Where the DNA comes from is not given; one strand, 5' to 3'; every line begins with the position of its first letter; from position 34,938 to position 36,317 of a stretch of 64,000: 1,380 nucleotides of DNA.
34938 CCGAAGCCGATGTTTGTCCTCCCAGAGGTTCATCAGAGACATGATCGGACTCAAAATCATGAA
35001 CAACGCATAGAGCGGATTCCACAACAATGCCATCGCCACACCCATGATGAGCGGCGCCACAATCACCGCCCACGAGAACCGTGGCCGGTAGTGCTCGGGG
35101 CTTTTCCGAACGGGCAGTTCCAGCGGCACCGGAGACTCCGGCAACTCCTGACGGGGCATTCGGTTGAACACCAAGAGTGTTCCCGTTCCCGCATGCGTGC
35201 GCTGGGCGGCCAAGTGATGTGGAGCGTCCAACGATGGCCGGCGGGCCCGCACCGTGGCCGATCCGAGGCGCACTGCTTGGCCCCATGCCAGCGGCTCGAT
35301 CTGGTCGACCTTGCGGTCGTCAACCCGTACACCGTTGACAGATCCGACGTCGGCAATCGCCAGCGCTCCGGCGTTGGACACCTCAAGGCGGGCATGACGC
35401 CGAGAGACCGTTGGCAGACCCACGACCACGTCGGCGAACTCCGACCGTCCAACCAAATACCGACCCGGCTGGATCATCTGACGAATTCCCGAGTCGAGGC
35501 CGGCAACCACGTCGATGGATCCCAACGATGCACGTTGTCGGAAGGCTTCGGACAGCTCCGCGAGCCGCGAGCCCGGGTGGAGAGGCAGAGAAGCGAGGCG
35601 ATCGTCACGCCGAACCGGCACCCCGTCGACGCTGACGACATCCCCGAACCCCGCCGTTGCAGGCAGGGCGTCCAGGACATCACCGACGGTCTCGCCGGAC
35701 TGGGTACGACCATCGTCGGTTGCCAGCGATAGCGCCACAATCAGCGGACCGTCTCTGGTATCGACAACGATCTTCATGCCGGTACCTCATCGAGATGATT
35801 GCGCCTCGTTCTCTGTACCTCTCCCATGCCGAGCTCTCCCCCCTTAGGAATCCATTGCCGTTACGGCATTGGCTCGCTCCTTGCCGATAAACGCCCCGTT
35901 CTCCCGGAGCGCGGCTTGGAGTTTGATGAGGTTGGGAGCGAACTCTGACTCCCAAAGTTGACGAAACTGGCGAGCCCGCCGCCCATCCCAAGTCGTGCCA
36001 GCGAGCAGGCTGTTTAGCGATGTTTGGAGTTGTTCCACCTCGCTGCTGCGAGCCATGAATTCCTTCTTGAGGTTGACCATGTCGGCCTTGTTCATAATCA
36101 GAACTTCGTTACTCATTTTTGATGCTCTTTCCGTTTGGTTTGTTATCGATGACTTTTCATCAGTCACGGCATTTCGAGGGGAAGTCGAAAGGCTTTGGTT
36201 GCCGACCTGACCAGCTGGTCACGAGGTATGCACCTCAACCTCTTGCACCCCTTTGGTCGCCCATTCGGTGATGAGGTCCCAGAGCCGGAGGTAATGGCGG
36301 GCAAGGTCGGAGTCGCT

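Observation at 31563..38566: Compact type VII-like secretion module with two uncharacterised helical partners and no recognisable ESX/Ess membrane core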

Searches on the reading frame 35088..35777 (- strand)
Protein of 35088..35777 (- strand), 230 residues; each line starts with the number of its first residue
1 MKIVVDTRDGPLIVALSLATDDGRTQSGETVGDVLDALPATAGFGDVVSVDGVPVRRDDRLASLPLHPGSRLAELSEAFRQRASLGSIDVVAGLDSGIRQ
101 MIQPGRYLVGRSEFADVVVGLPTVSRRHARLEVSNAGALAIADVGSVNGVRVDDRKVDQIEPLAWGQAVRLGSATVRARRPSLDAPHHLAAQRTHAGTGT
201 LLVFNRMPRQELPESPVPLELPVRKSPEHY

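Call 87: predict_structure(alignment_id=A7)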
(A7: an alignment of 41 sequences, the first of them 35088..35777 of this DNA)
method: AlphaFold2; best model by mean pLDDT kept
length: 230 residues; sequences in the alignment: 41
mean_pLDDT: 86.4   pTM: 0.62
mean pLDDT of the five models: 86.4, 85.9, 85.5, 85.3, 84.9
residues with pLDDT >= 90: 152; 70-90: 42; 50-70: 19; < 50: 17
segments of 3 or more residues with pLDDT < 50: 190-205
pLDDT, mean of each block of 10 residues (from residue 1): 94 89 74 95 93 92 90 84 86 92 96 96 98 96 98 97 97 96 59 45 57 88 76
secondary structure, 60 per line:
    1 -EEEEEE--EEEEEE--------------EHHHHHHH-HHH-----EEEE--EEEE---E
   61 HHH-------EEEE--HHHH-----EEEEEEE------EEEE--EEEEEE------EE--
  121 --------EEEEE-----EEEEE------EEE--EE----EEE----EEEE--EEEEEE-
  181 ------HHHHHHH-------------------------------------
elements in order: E2-7 E10-15 H31-37 E47-50 E53-56 E71-74 H77-80 E86-92 E99-102 E105-110 E129-133 E139-143 E150-152 E161-163 E168-171 E174-179 H187-193

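Call 92: fold_search(model_id=the predicted structure, library=pdb)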
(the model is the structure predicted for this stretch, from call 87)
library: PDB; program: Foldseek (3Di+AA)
matches with E <= 10: 993; with E <= 0.001: 136
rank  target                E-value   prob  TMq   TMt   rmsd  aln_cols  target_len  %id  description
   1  3gqs_A                6.7e-09  1.00  0.40  0.90   1.2        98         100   31  Crystal structure of the FHA domain of CT664 protein from Chlamydia trachomatis (released 2009-04-07)
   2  3gqs_B                7.5e-09  1.00  0.39  0.86   2.0        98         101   32  Crystal structure of the FHA domain of CT664 protein from Chlamydia trachomatis (released 2009-04-07)
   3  8p5x_G                8.4e-09  1.00  0.39  0.83   1.6        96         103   25  Single particle cryo-EM structure of the complex between Corynebacterium glutamicum homohexameric 2-oxoglutarate dehyd (released 2023-08-16)
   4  3poa_A                1.0e-08  1.00  0.38  0.88   1.8        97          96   29  Structural and functional analysis of phosphothreonine-dependent FHA domain interactions (released 2011-01-26)
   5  6i2p_E                1.5e-08  1.00  0.39  0.82   1.6        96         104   30  Crystal structure of the Mycobacterium tuberculosis PknB kinase domain (L33E mutant) in complex with its substrate Gar (released 2019-05-22)
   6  7rj3_B                1.8e-08  1.00  0.38  0.80   2.2       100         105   31  Crystal Structure of the Forkhead Associated (FHA) Domain of the Glycogen Accumulation Regulator (GarA) from Mycobacte (released 2021-07-28)
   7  6i2q_B                2.0e-08  1.00  0.38  0.88   1.4        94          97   31  Crystal structure of the wild-type SucA domain of Mycobacterium smegmatis KGD (alpha-ketoglutarate decarboxylase), in  (released 2019-05-22)
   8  7rj3_A                2.3e-08  1.00  0.38  0.81   1.4        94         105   31  Crystal Structure of the Forkhead Associated (FHA) Domain of the Glycogen Accumulation Regulator (GarA) from Mycobacte (released 2021-07-28)
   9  7rj3_C                2.7e-08  1.00  0.39  0.85   1.5        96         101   30  Crystal Structure of the Forkhead Associated (FHA) Domain of the Glycogen Accumulation Regulator (GarA) from Mycobacte (released 2021-07-28)
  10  3po8                  3.6e-08  1.00  0.38  0.86   2.1        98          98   28  Structural and functional analysis of phosphothreonine-dependent FHA domain interactions (released 2011-01-26)
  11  6i2p_D                3.8e-08  1.00  0.39  0.76   1.6        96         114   30  Crystal structure of the Mycobacterium tuberculosis PknB kinase domain (L33E mutant) in complex with its substrate Gar (released 2019-05-22)
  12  4qcj                  4.0e-08  1.00  0.39  0.85   1.5        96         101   25  Crystal Structure of OdhI from Corynebacterium glutamicum (released 2014-07-02)
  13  6i2r_B                4.5e-08  1.00  0.38  0.90   1.3        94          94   31  Crystal structure of the SucA domain of Mycobacterium smegmatis KGD (alpha-ketoglutarate decarboxylase), mutant R802A, (released 2019-05-22)
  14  3va4_B                4.5e-08  1.00  0.39  0.78   2.7       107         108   21  Crystal structure of the mammalian MDC1 FHA domain complexed with CHK2 pThr68 peptide (released 2012-02-01)
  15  3va1_B                5.1e-08  1.00  0.39  0.78   2.6       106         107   22  Crystal structure of the mammalian MDC1 FHA domain (released 2012-02-01)
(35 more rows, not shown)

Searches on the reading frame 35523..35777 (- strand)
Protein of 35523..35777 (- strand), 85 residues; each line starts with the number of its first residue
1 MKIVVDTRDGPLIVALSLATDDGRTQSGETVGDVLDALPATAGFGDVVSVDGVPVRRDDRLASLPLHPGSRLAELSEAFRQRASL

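Call 57: search_protein_families(library=pfam, alignment_id=A5, max_evalue=1)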
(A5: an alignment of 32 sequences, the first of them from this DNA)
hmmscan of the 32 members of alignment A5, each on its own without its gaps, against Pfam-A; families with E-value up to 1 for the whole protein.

A. member 1, seq(85 aa): 0 families

B. families by the number of members that match (of 32 scanned): 14 families
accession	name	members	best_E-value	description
PF08817.16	YukD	3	0.00083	WXG100 protein secretion system (Wss), protein YukD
PF21403.4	OTU1_UBXL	2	0.015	OTU1, UBXL domain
PF21965.2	SAMP2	2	0.039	Small archaeal modifier protein 2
PF03990.20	DUF348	1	0.0036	G5-linked-Ubiquitin-like domain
PF11470.14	TUG-UBL1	1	0.0079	TUG ubiquitin-like domain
PF14451.12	Ub-Mut7C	1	0.017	Mut7-C ubiquitin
PF23920.1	DUF7259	1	0.019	Domain of unknown function (DUF7259)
PF11976.14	Rad60-SLD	1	0.021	Ubiquitin-2 like Rad60 SUMO-like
PF12293.13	T4BSS_DotH_IcmK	1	0.049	Putative outer membrane core complex of type IVb secretion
PF17521.7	Secapin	1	0.057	Honey bee peptides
PF23811.1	DUF7183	1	0.12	Domain of unknown function (DUF7183)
PF06234.18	TmoB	1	0.19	Toluene-4-monooxygenase system protein B (TmoB)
PF12840.13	HTH_20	1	0.2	Helix-turn-helix domain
PF23619.1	Ig_VWA7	1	0.24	VWA7 Ig-like domain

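Call 58: search_solved_structures(query=A5, max_evalue=10, show_alignments=2)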
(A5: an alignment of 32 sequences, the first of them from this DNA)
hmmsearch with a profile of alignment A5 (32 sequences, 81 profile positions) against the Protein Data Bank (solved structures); distinct sequences matched with E-value up to 10: 59.
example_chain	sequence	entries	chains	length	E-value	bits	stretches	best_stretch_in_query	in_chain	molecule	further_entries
6jh1_D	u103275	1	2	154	2.3e-05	27.7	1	3-66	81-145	Ubiquitin-like protein ISG15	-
9jtc_C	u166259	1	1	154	2.5e-05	27.5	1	3-66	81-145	Ubiquitin-like protein ISG15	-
2l32_A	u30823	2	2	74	4.9e-05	26.6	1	2-55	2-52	Small archaeal modifier protein 2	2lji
2mlb_A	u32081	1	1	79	8.4e-05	25.9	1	16-67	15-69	redesigned ubiquitin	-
4hrs_A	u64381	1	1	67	8.9e-05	25.8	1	10-55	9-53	Small archaeal modifier protein 2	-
6l0l_A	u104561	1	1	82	0.0001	25.6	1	6-72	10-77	Hydra-1ubq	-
5zew_A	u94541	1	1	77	0.00012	25.4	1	1-64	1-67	Ubiquitin-like protein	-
6fj7_A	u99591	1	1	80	0.00013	25.3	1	1-64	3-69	Ubiquitin-like protein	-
2mqj_A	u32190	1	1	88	0.00016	24.9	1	1-64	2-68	Ubiquitin-like protein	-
6fnn_C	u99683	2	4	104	0.00029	24.1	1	1-64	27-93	Ubiquitin-like protein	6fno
3pse_B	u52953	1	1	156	0.0098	19.2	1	38-66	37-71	Ubiquitin-like protein ISG15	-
4r5d_A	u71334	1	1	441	0.011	19.1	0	27-68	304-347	Leucine rich repeat protein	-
1z2m_A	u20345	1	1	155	0.011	19.1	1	39-66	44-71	interferon, alpha-inducible protein (clone IFI-15K)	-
6bi8_C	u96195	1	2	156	0.011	19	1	39-66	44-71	Ubiquitin-like protein ISG15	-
8oif_I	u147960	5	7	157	0.012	19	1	39-66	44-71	Ubiquitin-like protein ISG15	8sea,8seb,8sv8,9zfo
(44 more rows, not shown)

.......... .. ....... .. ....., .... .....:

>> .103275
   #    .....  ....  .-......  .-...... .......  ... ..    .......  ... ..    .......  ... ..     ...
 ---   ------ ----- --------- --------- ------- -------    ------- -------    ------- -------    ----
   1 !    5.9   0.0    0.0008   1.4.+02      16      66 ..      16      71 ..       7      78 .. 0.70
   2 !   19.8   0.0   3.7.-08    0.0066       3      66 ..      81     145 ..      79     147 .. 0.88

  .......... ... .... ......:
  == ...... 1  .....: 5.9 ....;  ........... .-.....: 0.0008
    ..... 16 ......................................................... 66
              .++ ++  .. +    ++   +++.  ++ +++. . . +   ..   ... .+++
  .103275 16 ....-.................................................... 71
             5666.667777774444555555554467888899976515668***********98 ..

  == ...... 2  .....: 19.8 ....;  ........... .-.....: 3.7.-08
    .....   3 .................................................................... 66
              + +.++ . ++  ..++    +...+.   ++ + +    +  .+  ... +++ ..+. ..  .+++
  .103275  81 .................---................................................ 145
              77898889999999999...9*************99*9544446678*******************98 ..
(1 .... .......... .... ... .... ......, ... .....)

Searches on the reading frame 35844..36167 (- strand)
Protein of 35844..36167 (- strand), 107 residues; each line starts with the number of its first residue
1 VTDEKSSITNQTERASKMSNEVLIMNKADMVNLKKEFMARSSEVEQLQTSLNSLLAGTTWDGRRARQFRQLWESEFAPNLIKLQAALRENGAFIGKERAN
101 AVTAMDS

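Call 4: search_protein_families(library=pfam, proteins=[window:35844-36167:-], max_evalue=0.1)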
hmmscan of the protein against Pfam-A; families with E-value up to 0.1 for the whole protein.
window:35844-36167:- (107 aa): 3 families
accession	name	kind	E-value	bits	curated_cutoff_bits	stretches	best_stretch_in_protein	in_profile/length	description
PF16515.11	HIP1_clath_bdg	-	0.00075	20.3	28.8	1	4-53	28-77/99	Clathrin-binding domain of Huntingtin-interacting protein 1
PF06013.18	WXG100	-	0.0017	19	27.3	1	40-90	19-70/86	Proteins of 100 residues with WXG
PF07798.16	CCDC90-like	-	0.0026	18.1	33.5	1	8-56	52-100/175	Coiled-coil domain-containing protein 90-like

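Call 5: search_protein_families(library=ncbifam, proteins=[window:35844-36167:-], max_evalue=0.1)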
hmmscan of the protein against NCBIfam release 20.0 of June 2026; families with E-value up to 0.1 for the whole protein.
window:35844-36167:- (107 aa): 0 families

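Call 47: search_solved_structures(query=A4, max_evalue=10, show_alignments=1)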
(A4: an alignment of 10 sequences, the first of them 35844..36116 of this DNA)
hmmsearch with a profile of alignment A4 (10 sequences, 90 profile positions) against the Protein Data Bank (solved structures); distinct sequences matched with E-value up to 10: 24.
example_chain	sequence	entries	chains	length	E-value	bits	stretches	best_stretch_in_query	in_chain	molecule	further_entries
3zbh_A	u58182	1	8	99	0.00046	23.4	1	2-87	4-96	ESXA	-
4i0x_A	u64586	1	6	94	0.065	16.5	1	34-83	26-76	ESAT-6-like protein MAB_3112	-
2vrz_A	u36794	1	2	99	0.087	16.1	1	5-83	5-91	VIRULENCE FACTOR ESXA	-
2vs0_A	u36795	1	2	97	0.1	15.9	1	5-83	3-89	VIRULENCE FACTOR ESXA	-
6z1p_AU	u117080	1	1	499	0.19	15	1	39-82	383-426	mL106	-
3gvm_A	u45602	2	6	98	0.22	14.9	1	6-73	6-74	Putative uncharacterized protein SAG1039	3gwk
3o9o_A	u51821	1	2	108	0.3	14.4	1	6-73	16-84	Uncharacterized protein gbs1074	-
4y66_A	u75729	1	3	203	0.34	14.2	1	31-83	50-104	Mnd1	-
5ei0_A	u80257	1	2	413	0.41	14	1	24-70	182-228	Serpin A12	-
4y3k_A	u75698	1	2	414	0.41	14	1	24-70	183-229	Serpin A12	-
4if8_A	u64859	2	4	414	0.41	14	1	24-70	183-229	Serpin A12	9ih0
4y40_A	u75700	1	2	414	0.41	14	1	24-70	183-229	Serpin A12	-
4r4m_A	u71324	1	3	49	0.66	13.3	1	5-37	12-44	cGMP-dependent protein kinase 1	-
9cte_A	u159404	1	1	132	0.68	13.3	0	51-85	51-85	De novo protein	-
6ttr_A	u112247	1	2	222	0.73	13.2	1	11-58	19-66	GGDEF diguanylate cyclase DgcB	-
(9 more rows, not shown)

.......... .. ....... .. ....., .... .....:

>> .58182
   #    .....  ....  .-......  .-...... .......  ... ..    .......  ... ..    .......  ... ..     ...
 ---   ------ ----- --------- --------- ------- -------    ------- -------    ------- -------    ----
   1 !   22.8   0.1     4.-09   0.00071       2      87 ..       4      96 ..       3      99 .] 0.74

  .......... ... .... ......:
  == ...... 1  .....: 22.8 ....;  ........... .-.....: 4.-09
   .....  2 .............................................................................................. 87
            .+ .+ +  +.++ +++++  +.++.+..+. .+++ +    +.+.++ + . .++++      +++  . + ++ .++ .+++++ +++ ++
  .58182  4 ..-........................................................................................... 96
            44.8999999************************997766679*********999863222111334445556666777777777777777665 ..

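Call 89: find_related_loci(query=A9, collection=metagenome_contigs, flank=8000)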
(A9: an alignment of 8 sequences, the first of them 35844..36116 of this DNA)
Query A9 (90 aa) in metagenome_contigs; peptide patterns used: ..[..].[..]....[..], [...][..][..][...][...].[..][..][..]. (x = any residue, [..] = any of these).
372 stretches matched a pattern; 17 encode a relative of the query (tblastn E <= 1e-3); 17 distinct loci.
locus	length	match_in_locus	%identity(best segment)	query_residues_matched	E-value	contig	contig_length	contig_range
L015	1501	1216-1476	57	3-89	1e-29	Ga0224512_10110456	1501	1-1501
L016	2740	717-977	52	3-89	2e-27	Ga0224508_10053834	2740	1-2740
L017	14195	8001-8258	50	4-89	1e-24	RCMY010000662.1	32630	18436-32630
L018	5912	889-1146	49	4-89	4e-23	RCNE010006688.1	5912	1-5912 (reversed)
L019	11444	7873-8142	43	1-90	1e-22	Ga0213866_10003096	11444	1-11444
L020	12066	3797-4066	43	1-90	1e-22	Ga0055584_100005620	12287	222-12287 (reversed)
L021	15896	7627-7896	43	1-90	3e-22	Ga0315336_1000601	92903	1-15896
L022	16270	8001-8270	42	1-90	1e-21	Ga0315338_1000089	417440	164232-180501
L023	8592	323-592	42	1-90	2e-21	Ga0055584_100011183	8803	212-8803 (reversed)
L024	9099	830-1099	43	1-90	5e-20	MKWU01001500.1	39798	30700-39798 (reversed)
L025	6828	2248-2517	42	1-90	5e-20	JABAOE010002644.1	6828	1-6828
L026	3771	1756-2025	42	1-90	5e-20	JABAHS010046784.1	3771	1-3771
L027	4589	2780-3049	42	1-90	5e-20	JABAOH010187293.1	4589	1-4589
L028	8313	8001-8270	40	1-90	4e-19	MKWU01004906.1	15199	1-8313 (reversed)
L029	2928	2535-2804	41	1-90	6e-19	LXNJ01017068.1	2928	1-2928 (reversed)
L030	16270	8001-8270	38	1-90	1e-17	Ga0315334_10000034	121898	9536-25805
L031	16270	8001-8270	38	1-90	1e-17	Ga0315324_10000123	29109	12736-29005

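Call 93: search_protein_families(library=pfam, proteins=[L022:5072-7090:+, L022:7167-7613:+, L025:373-2169:+, L021:13040-15118:+, L023:5713-7803:+, L024:5684-7942:+, L022:13183-15468:+, L019:6420-7733:+, L019:5115-6170:+, L028:6751-7830:+], max_evalue=0.01)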
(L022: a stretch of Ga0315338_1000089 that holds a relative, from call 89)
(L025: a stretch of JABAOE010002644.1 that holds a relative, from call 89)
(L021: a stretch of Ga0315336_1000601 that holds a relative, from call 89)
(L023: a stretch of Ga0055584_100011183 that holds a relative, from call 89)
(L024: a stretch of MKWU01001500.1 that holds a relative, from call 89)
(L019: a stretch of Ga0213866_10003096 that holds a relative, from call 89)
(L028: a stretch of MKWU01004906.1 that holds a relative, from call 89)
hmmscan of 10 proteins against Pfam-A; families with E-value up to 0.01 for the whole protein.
L022:5072-7090:+ (672 aa): 2 families
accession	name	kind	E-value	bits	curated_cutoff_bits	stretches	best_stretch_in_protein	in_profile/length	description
PF00378.25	ECH_1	-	2e-35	122.7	27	1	425-660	6-242/251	Enoyl-CoA hydratase/isomerase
PF16113.10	ECH_2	-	3.9e-15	56.6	27.2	1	426-629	2-206/335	Enoyl-CoA hydratase/isomerase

L022:7167-7613:+ (148 aa): 0 families

L025:373-2169:+ (598 aa): 4 families
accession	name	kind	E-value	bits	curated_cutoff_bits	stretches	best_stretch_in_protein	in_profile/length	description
PF08028.16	Acyl-CoA_dh_2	-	2.4e-22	80.1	22.7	1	445-575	3-133/134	Acyl-CoA dehydrogenase, C-terminal domain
PF02771.21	Acyl-CoA_dh_N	-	2.6e-08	34.7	22.9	1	219-291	9-82/113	Acyl-CoA dehydrogenase, N-terminal domain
PF00441.29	Acyl-CoA_dh_1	-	2e-07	31.7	22.4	1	449-569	22-132/150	Acyl-CoA dehydrogenase, C-terminal domain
PF02770.24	Acyl-CoA_dh_M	-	0.0013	19.3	33.3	1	334-408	24-97/97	Acyl-CoA dehydrogenase, middle domain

L021:13040-15118:+ (692 aa): 7 families
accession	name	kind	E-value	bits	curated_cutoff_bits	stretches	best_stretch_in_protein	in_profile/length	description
PF00326.27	Peptidase_S9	-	3e-46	158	22.6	1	488-692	4-211/213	Prolyl oligopeptidase family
PF00930.27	DPPIV_N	-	1.2e-26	93.7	22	1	111-315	23-240/354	Dipeptidyl peptidase IV (DPP IV) N-terminal region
PF02129.25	Peptidase_S15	-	1.2e-09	38.7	23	1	449-599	4-144/262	X-Pro dipeptidyl-peptidase (S15 family)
PF12146.15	Hydrolase_4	-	2e-06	27.7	27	1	484-589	17-116/239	Serine aminopeptidase, S33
PF01738.24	DLH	-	1.9e-05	24.8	21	1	490-668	33-186/217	Dienelactone hydrolase family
PF00561.26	Abhydrolase_1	-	0.00073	19.7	25.8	1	496-603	25-126/245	alpha/beta hydrolase fold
PF12740.14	PETase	-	0.0046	16.8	28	0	492-584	75-159/263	PET hydrolase-like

L023:5713-7803:+ (696 aa): 7 families
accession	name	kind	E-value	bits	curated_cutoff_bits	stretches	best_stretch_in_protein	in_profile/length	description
PF00326.27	Peptidase_S9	-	3.7e-46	157.7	22.6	1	488-693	4-212/213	Prolyl oligopeptidase family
PF00930.27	DPPIV_N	-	3.2e-27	95.6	22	1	112-311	24-236/354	Dipeptidyl peptidase IV (DPP IV) N-terminal region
PF02129.25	Peptidase_S15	-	1.1e-10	42.1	23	1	449-596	4-141/262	X-Pro dipeptidyl-peptidase (S15 family)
PF12146.15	Hydrolase_4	-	9.2e-08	32.1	27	1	484-589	17-116/239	Serine aminopeptidase, S33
PF01738.24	DLH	-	1.8e-05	24.9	21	1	490-668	33-186/217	Dienelactone hydrolase family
PF00561.26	Abhydrolase_1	-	0.0013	18.9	25.8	0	496-584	25-107/245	alpha/beta hydrolase fold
PF12740.14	PETase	-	0.0037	17.1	28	1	493-584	76-159/263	PET hydrolase-like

L024:5684-7942:+ (752 aa): 7 families
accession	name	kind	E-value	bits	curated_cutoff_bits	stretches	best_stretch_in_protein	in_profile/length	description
PF00326.27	Peptidase_S9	-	1.9e-45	155.4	22.6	1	519-730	5-210/213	Prolyl oligopeptidase family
PF00930.27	DPPIV_N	-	1.6e-27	96.7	22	1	124-333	28-243/354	Dipeptidyl peptidase IV (DPP IV) N-terminal region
PF02129.25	Peptidase_S15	-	8.5e-09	35.9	23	1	491-626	14-141/262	X-Pro dipeptidyl-peptidase (S15 family)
PF12146.15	Hydrolase_4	-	1e-06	28.7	27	1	516-619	19-116/239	Serine aminopeptidase, S33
PF01738.24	DLH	-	1.8e-05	24.8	21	1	519-608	32-125/217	Dienelactone hydrolase family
PF00561.26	Abhydrolase_1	-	0.00026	21.2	25.8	1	524-616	23-109/245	alpha/beta hydrolase fold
PF07859.19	Abhydrolase_3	-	0.0059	16.8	25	0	559-707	49-206/210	alpha/beta hydrolase fold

L022:13183-15468:+ (761 aa): 6 families
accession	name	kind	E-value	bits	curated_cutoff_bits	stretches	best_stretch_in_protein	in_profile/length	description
PF00326.27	Peptidase_S9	-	8.7e-46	156.5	22.6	1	556-760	3-210/213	Prolyl oligopeptidase family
PF00930.27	DPPIV_N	-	3.6e-31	108.6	22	1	181-469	24-340/354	Dipeptidyl peptidase IV (DPP IV) N-terminal region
PF02129.25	Peptidase_S15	-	1.3e-10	41.9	23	1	518-665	4-141/262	X-Pro dipeptidyl-peptidase (S15 family)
PF12146.15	Hydrolase_4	-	5.6e-06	26.3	27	1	556-658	20-116/239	Serine aminopeptidase, S33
PF01738.24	DLH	-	1.3e-05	25.3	21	1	560-737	34-186/217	Dienelactone hydrolase family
PF20434.5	BD-FAE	-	0.0074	16.3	26.8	0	606-640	77-111/215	BD-FAE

L019:6420-7733:+ (437 aa): 2 families
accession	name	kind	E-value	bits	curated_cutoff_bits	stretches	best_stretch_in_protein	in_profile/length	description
PF00378.25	ECH_1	-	1e-44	153.2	27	1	189-436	5-250/251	Enoyl-CoA hydratase/isomerase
PF16113.10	ECH_2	-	1.5e-24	87.6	27.2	1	190-421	1-233/335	Enoyl-CoA hydratase/isomerase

L019:5115-6170:+ (351 aa): 1 family
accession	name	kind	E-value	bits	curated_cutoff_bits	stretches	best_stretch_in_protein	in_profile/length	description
PF00296.26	Bac_luciferase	-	1.9e-63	215.1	27.9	1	14-321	21-312/314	Luciferase-like monooxygenase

L028:6751-7830:+ (359 aa): 1 family
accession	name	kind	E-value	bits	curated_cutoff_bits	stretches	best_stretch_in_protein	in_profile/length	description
PF00296.26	Bac_luciferase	-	5e-60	203.9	27.9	1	17-325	21-313/314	Luciferase-like monooxygenase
